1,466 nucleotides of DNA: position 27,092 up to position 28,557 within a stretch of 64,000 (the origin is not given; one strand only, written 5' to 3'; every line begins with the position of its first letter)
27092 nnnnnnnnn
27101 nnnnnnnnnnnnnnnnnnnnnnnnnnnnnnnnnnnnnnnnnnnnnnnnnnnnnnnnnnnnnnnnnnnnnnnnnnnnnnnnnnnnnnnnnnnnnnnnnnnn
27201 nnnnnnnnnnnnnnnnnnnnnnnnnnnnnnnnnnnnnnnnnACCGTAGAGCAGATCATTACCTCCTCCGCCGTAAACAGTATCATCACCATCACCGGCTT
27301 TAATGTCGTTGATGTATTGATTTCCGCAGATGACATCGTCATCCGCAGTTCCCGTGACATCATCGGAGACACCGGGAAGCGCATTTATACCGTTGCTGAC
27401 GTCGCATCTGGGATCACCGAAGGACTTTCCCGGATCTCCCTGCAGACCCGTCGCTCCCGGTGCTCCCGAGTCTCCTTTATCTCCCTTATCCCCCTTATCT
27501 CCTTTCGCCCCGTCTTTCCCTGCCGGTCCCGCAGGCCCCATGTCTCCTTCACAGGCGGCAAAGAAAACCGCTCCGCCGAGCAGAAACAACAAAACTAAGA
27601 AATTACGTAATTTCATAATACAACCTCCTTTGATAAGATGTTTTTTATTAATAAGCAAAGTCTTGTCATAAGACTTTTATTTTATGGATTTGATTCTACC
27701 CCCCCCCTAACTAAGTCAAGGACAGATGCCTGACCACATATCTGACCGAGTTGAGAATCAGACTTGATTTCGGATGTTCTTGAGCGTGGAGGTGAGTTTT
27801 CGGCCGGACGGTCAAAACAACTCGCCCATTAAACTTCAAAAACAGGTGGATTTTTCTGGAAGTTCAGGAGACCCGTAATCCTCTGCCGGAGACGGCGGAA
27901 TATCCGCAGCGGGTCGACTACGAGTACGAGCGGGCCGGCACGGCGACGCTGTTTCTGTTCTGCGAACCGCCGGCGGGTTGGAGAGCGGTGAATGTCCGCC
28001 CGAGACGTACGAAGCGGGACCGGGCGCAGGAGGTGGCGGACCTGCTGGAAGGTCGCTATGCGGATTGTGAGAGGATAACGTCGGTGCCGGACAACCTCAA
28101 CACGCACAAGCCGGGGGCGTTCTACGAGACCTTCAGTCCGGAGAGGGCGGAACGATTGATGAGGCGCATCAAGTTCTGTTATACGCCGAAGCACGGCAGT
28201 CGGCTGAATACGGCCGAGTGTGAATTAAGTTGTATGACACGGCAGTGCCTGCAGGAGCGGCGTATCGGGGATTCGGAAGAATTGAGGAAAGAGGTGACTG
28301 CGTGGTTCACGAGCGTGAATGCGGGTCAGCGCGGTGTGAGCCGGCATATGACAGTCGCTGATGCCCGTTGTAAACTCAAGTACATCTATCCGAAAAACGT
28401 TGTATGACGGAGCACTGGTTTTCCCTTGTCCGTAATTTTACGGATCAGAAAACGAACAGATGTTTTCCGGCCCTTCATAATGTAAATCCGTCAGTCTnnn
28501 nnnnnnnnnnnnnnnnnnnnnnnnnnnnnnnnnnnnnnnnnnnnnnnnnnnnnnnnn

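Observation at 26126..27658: Family of three lipoproteins combining a collagen-like triple-helix segment with RTX calcium-binding repeats, each flanked by decayed IS elements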

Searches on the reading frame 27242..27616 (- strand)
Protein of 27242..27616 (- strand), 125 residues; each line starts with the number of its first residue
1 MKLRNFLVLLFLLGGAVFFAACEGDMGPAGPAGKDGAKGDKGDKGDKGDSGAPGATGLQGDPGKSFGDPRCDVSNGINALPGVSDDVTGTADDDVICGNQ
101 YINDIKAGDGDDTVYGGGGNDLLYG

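Call 26: find_related_loci(query=A1, collection=genome_contigs, flank=2500)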
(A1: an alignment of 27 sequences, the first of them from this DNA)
Query A1 (125 aa) in genome_contigs; peptide patterns used: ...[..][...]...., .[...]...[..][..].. (x = any residue, [..] = any of these).
157 stretches matched a pattern; 61 encode a relative of the query (tblastn E <= 1e-3); 61 distinct loci.
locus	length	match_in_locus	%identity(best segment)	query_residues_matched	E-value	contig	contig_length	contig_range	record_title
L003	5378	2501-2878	65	1-125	2e-44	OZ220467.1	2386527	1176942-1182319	MAG: Thermodesulfobacteriota bacterium isolate aae6c288-ea75-4acf-8f30-d59ed56bdf13 genome assembly, chromosome: 1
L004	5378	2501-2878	65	1-125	1e-42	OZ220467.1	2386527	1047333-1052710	MAG: Thermodesulfobacteriota bacterium isolate aae6c288-ea75-4acf-8f30-d59ed56bdf13 genome assembly, chromosome: 1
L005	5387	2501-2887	63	1-125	1e-41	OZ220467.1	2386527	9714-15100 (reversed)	MAG: Thermodesulfobacteriota bacterium isolate aae6c288-ea75-4acf-8f30-d59ed56bdf13 genome assembly, chromosome: 1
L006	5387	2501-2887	61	1-125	7e-41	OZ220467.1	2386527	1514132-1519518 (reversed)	MAG: Thermodesulfobacteriota bacterium isolate aae6c288-ea75-4acf-8f30-d59ed56bdf13 genome assembly, chromosome: 1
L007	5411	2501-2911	57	1-125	3e-40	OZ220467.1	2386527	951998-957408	MAG: Thermodesulfobacteriota bacterium isolate aae6c288-ea75-4acf-8f30-d59ed56bdf13 genome assembly, chromosome: 1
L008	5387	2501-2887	60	1-125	2e-39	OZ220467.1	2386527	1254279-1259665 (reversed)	MAG: Thermodesulfobacteriota bacterium isolate aae6c288-ea75-4acf-8f30-d59ed56bdf13 genome assembly, chromosome: 1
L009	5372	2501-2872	63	1-125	4e-39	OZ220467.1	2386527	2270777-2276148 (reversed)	MAG: Thermodesulfobacteriota bacterium isolate aae6c288-ea75-4acf-8f30-d59ed56bdf13 genome assembly, chromosome: 1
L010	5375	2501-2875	58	1-125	4e-38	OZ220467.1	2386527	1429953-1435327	MAG: Thermodesulfobacteriota bacterium isolate aae6c288-ea75-4acf-8f30-d59ed56bdf13 genome assembly, chromosome: 1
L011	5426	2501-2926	53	1-124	2e-37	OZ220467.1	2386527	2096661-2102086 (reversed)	MAG: Thermodesulfobacteriota bacterium isolate aae6c288-ea75-4acf-8f30-d59ed56bdf13 genome assembly, chromosome: 1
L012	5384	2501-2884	60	1-125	5e-37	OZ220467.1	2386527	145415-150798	MAG: Thermodesulfobacteriota bacterium isolate aae6c288-ea75-4acf-8f30-d59ed56bdf13 genome assembly, chromosome: 1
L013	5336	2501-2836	61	15-125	6e-34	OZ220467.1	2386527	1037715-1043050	MAG: Thermodesulfobacteriota bacterium isolate aae6c288-ea75-4acf-8f30-d59ed56bdf13 genome assembly, chromosome: 1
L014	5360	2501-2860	56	1-123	1e-33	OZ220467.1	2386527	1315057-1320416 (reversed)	MAG: Thermodesulfobacteriota bacterium isolate aae6c288-ea75-4acf-8f30-d59ed56bdf13 genome assembly, chromosome: 1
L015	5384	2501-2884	60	1-125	9e-34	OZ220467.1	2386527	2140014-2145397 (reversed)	MAG: Thermodesulfobacteriota bacterium isolate aae6c288-ea75-4acf-8f30-d59ed56bdf13 genome assembly, chromosome: 1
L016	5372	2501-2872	55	1-125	6e-33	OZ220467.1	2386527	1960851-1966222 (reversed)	MAG: Thermodesulfobacteriota bacterium isolate aae6c288-ea75-4acf-8f30-d59ed56bdf13 genome assembly, chromosome: 1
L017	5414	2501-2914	56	1-125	8e-32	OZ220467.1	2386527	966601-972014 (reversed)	MAG: Thermodesulfobacteriota bacterium isolate aae6c288-ea75-4acf-8f30-d59ed56bdf13 genome assembly, chromosome: 1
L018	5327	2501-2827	60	15-125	6e-32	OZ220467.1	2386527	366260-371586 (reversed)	MAG: Thermodesulfobacteriota bacterium isolate aae6c288-ea75-4acf-8f30-d59ed56bdf13 genome assembly, chromosome: 1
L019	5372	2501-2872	62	1-125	2e-31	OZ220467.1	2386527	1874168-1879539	MAG: Thermodesulfobacteriota bacterium isolate aae6c288-ea75-4acf-8f30-d59ed56bdf13 genome assembly, chromosome: 1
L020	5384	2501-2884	56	1-125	2e-31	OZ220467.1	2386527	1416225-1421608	MAG: Thermodesulfobacteriota bacterium isolate aae6c288-ea75-4acf-8f30-d59ed56bdf13 genome assembly, chromosome: 1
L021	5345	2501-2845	64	15-125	2e-31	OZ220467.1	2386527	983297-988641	MAG: Thermodesulfobacteriota bacterium isolate aae6c288-ea75-4acf-8f30-d59ed56bdf13 genome assembly, chromosome: 1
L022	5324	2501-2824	59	15-125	3e-31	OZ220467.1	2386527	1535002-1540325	MAG: Thermodesulfobacteriota bacterium isolate aae6c288-ea75-4acf-8f30-d59ed56bdf13 genome assembly, chromosome: 1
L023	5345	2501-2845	63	15-125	2e-30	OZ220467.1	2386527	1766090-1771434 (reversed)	MAG: Thermodesulfobacteriota bacterium isolate aae6c288-ea75-4acf-8f30-d59ed56bdf13 genome assembly, chromosome: 1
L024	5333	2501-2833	60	15-123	2e-30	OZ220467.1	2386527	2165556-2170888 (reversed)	MAG: Thermodesulfobacteriota bacterium isolate aae6c288-ea75-4acf-8f30-d59ed56bdf13 genome assembly, chromosome: 1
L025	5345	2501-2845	63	15-125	3e-29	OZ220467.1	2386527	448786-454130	MAG: Thermodesulfobacteriota bacterium isolate aae6c288-ea75-4acf-8f30-d59ed56bdf13 genome assembly, chromosome: 1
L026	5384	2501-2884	58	1-125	2e-29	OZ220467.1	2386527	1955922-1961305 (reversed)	MAG: Thermodesulfobacteriota bacterium isolate aae6c288-ea75-4acf-8f30-d59ed56bdf13 genome assembly, chromosome: 1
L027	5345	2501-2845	63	15-125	3e-29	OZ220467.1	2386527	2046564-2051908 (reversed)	MAG: Thermodesulfobacteriota bacterium isolate aae6c288-ea75-4acf-8f30-d59ed56bdf13 genome assembly, chromosome: 1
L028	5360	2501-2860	53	1-125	4e-29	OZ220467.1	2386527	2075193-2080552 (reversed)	MAG: Thermodesulfobacteriota bacterium isolate aae6c288-ea75-4acf-8f30-d59ed56bdf13 genome assembly, chromosome: 1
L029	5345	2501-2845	62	15-125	1e-28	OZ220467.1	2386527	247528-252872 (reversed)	MAG: Thermodesulfobacteriota bacterium isolate aae6c288-ea75-4acf-8f30-d59ed56bdf13 genome assembly, chromosome: 1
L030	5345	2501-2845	62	15-125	8e-29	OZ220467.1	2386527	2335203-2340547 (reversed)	MAG: Thermodesulfobacteriota bacterium isolate aae6c288-ea75-4acf-8f30-d59ed56bdf13 genome assembly, chromosome: 1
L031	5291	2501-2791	61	1-96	5e-28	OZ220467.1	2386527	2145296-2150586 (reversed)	MAG: Thermodesulfobacteriota bacterium isolate aae6c288-ea75-4acf-8f30-d59ed56bdf13 genome assembly, chromosome: 1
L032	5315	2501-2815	65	15-115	3e-28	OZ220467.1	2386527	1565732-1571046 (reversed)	MAG: Thermodesulfobacteriota bacterium isolate aae6c288-ea75-4acf-8f30-d59ed56bdf13 genome assembly, chromosome: 1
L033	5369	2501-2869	52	1-123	1e-27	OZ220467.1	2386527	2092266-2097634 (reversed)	MAG: Thermodesulfobacteriota bacterium isolate aae6c288-ea75-4acf-8f30-d59ed56bdf13 genome assembly, chromosome: 1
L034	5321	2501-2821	58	20-125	2e-27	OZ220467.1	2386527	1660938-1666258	MAG: Thermodesulfobacteriota bacterium isolate aae6c288-ea75-4acf-8f30-d59ed56bdf13 genome assembly, chromosome: 1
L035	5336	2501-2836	55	15-125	4e-27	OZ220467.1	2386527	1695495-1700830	MAG: Thermodesulfobacteriota bacterium isolate aae6c288-ea75-4acf-8f30-d59ed56bdf13 genome assembly, chromosome: 1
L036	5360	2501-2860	54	15-125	7e-27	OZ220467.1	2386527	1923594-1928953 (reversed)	MAG: Thermodesulfobacteriota bacterium isolate aae6c288-ea75-4acf-8f30-d59ed56bdf13 genome assembly, chromosome: 1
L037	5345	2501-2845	50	15-125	2e-26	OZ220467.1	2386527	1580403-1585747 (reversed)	MAG: Thermodesulfobacteriota bacterium isolate aae6c288-ea75-4acf-8f30-d59ed56bdf13 genome assembly, chromosome: 1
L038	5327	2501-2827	54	15-125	3e-26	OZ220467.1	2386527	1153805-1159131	MAG: Thermodesulfobacteriota bacterium isolate aae6c288-ea75-4acf-8f30-d59ed56bdf13 genome assembly, chromosome: 1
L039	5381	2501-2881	51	15-125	2e-26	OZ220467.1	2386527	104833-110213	MAG: Thermodesulfobacteriota bacterium isolate aae6c288-ea75-4acf-8f30-d59ed56bdf13 genome assembly, chromosome: 1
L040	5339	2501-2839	62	15-125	3e-26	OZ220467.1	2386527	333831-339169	MAG: Thermodesulfobacteriota bacterium isolate aae6c288-ea75-4acf-8f30-d59ed56bdf13 genome assembly, chromosome: 1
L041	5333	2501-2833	54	15-125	1e-25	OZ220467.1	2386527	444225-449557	MAG: Thermodesulfobacteriota bacterium isolate aae6c288-ea75-4acf-8f30-d59ed56bdf13 genome assembly, chromosome: 1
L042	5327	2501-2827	55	15-125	2e-25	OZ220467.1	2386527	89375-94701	MAG: Thermodesulfobacteriota bacterium isolate aae6c288-ea75-4acf-8f30-d59ed56bdf13 genome assembly, chromosome: 1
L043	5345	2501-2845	65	15-125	3e-25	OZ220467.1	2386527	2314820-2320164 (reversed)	MAG: Thermodesulfobacteriota bacterium isolate aae6c288-ea75-4acf-8f30-d59ed56bdf13 genome assembly, chromosome: 1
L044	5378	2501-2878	54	1-125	3e-25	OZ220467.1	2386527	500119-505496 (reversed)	MAG: Thermodesulfobacteriota bacterium isolate aae6c288-ea75-4acf-8f30-d59ed56bdf13 genome assembly, chromosome: 1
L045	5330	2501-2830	55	15-125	5e-25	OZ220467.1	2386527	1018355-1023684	MAG: Thermodesulfobacteriota bacterium isolate aae6c288-ea75-4acf-8f30-d59ed56bdf13 genome assembly, chromosome: 1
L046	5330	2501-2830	53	15-125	3e-23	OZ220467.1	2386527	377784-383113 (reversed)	MAG: Thermodesulfobacteriota bacterium isolate aae6c288-ea75-4acf-8f30-d59ed56bdf13 genome assembly, chromosome: 1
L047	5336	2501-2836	50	15-125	1e-22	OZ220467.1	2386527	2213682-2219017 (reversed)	MAG: Thermodesulfobacteriota bacterium isolate aae6c288-ea75-4acf-8f30-d59ed56bdf13 genome assembly, chromosome: 1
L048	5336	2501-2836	53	15-125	2e-21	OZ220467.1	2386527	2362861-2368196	MAG: Thermodesulfobacteriota bacterium isolate aae6c288-ea75-4acf-8f30-d59ed56bdf13 genome assembly, chromosome: 1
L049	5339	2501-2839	51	15-125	1e-20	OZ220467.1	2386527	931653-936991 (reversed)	MAG: Thermodesulfobacteriota bacterium isolate aae6c288-ea75-4acf-8f30-d59ed56bdf13 genome assembly, chromosome: 1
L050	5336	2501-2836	53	15-125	2e-20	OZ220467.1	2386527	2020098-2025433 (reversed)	MAG: Thermodesulfobacteriota bacterium isolate aae6c288-ea75-4acf-8f30-d59ed56bdf13 genome assembly, chromosome: 1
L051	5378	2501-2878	58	1-125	4e-24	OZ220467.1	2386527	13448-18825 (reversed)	MAG: Thermodesulfobacteriota bacterium isolate aae6c288-ea75-4acf-8f30-d59ed56bdf13 genome assembly, chromosome: 1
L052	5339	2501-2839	65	15-123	1e-37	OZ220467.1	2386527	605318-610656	MAG: Thermodesulfobacteriota bacterium isolate aae6c288-ea75-4acf-8f30-d59ed56bdf13 genome assembly, chromosome: 1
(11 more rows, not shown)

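Call 44: find_related_loci(query=A1, collection=metagenome_contigs, flank=2500)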
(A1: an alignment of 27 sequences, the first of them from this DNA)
Query A1 (125 aa) in metagenome_contigs; peptide patterns used: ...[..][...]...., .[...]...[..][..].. (x = any residue, [..] = any of these).
128 stretches matched a pattern; 17 encode a relative of the query (tblastn E <= 1e-3); 17 distinct loci.
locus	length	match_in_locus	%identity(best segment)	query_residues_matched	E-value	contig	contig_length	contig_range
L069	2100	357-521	56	1-54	3e-14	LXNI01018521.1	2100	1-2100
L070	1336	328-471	48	4-51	1e-9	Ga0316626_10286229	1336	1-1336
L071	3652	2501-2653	44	3-54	9e-9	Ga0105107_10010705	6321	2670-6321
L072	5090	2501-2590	58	1-33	2e-8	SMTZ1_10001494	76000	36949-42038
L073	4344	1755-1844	58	1-33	2e-8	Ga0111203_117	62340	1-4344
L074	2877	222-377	49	6-62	2e-7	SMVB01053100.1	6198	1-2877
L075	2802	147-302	43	2-54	3e-7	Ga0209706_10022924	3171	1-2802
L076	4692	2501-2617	49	7-45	7e-7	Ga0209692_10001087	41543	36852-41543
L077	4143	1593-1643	88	20-36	2e-6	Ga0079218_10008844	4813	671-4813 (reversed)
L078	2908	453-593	40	1-50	3e-6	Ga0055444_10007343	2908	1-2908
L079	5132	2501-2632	41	1-40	3e-5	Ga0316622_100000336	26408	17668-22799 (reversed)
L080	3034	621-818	40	1-64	3e-5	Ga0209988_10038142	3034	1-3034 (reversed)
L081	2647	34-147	45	1-38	3e-5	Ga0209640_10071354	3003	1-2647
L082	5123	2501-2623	45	11-59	2e-5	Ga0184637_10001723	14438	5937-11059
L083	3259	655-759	57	9-42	5e-5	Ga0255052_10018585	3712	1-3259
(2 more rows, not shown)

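Call 74: search_protein_families(library=pfam, proteins=[L041:3795-5303:+, L016:182-1966:-, L044:4697-5257:-, L004:407-1144:+], max_evalue=0.01)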
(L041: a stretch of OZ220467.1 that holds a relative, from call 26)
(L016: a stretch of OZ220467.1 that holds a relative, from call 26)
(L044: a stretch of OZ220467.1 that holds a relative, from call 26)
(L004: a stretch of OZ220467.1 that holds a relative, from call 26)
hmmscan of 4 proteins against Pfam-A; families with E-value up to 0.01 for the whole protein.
L041:3795-5303:+ (503 aa): 3 families
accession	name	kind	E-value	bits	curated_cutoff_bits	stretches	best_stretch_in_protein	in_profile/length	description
PF03050.20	DDE_Tnp_IS66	-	5e-37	128.3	23.1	1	283-473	2-190/284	Transposase IS66 family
PF25712.1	crAss_CARGO2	-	0.0013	18.1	27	1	44-71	15-42/544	Crassvirus Cargo protein 2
PF07926.17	TPR_MLP1_2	-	0.0085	16.6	36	0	47-173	4-125/129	TPR/MLP1/MLP2-like protein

L016:182-1966:- (595 aa): 3 families
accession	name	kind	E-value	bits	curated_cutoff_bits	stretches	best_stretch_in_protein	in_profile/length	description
PF14236.12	DruA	-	3.1e-25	89.4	27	1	7-167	43-220/297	Druantia protein DruA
PF13808.11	DDE_Tnp_1_assoc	-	2.1e-13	50.6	32.3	1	227-319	2-87/88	DDE_Tnp_1-associated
PF01609.27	DDE_Tnp_1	-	7.4e-11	42.6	23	1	330-543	7-181/200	Transposase DDE domain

L044:4697-5257:- (187 aa): 2 families
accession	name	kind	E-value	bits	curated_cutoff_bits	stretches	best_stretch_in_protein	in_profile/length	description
PF13565.12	HTH_32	-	4e-12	46.9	33.7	1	92-174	1-73/73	Homeodomain-like domain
PF13384.12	HTH_23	-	2.2e-05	24.6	24.6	1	59-105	3-46/50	Homeodomain-like domain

L004:407-1144:+ (246 aa): 1 family
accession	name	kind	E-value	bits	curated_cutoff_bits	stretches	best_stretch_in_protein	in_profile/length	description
PF13358.12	DDE_3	-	4.8e-22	78.8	28.6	1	54-207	1-146/146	DDE superfamily endonuclease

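Call 80: find_homologous_proteins(query=A1, max_evalue=0.00001)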
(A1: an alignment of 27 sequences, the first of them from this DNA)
Query A1 (27 sequences) (125 aa, profile of the alignment): 249 proteins with E <= 0.00001 among 8000 candidates; the best 120 are listed.
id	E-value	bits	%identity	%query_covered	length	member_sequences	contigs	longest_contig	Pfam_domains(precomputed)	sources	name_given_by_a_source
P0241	2.9e-34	136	67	100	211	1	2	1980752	PF00353.26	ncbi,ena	-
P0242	1.6e-31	127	45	89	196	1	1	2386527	PF00353.26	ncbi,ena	-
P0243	4.3e-28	116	61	77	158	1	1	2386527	PF01391.24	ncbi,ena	-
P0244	5.7e-11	61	41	58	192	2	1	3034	PF01391.24,PF13306.13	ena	-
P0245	9.1e-11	60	40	45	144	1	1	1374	PF01391.24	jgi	-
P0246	4.8e-10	58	49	33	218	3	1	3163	PF01391.24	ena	-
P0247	5.5e-10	58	40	48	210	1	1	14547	PF01391.24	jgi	jgi:hypothetical protein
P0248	8.1e-10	57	44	36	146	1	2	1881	PF01391.24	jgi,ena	-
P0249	9.6e-10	57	42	45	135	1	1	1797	PF01391.24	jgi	jgi:hypothetical protein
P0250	1.7e-9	56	63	26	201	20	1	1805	PF01391.24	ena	-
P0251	1.8e-9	56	47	27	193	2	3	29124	PF01391.24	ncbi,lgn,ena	-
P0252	2.3e-9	56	31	50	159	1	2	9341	PF01391.24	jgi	jgi:hypothetical protein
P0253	2.4e-9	55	38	48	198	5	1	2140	PF01391.24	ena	-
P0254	3.3e-9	55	43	45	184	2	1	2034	PF01391.24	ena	-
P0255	3.5e-9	55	56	33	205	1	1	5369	PF01391.24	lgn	-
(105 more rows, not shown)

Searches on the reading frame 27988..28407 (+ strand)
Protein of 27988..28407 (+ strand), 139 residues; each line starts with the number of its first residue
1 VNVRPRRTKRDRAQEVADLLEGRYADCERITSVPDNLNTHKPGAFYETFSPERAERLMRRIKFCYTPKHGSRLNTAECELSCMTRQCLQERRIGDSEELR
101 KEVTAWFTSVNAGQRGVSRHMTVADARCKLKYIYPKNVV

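Call 15: search_protein_families(library=pfam, proteins=[window:27988-28407:+], max_evalue=0.1)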
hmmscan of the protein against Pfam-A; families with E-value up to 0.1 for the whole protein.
window:27988-28407:+ (139 aa): 1 family
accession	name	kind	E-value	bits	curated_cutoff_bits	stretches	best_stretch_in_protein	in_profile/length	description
PF13358.12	DDE_3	-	4.1e-10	40.1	28.6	1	6-100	58-146/146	DDE superfamily endonuclease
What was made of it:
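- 27829..28407 (+): IS630-type (DDE_3) transposase remnant about 110 nt upstream of the P1 promoter. Call 15.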
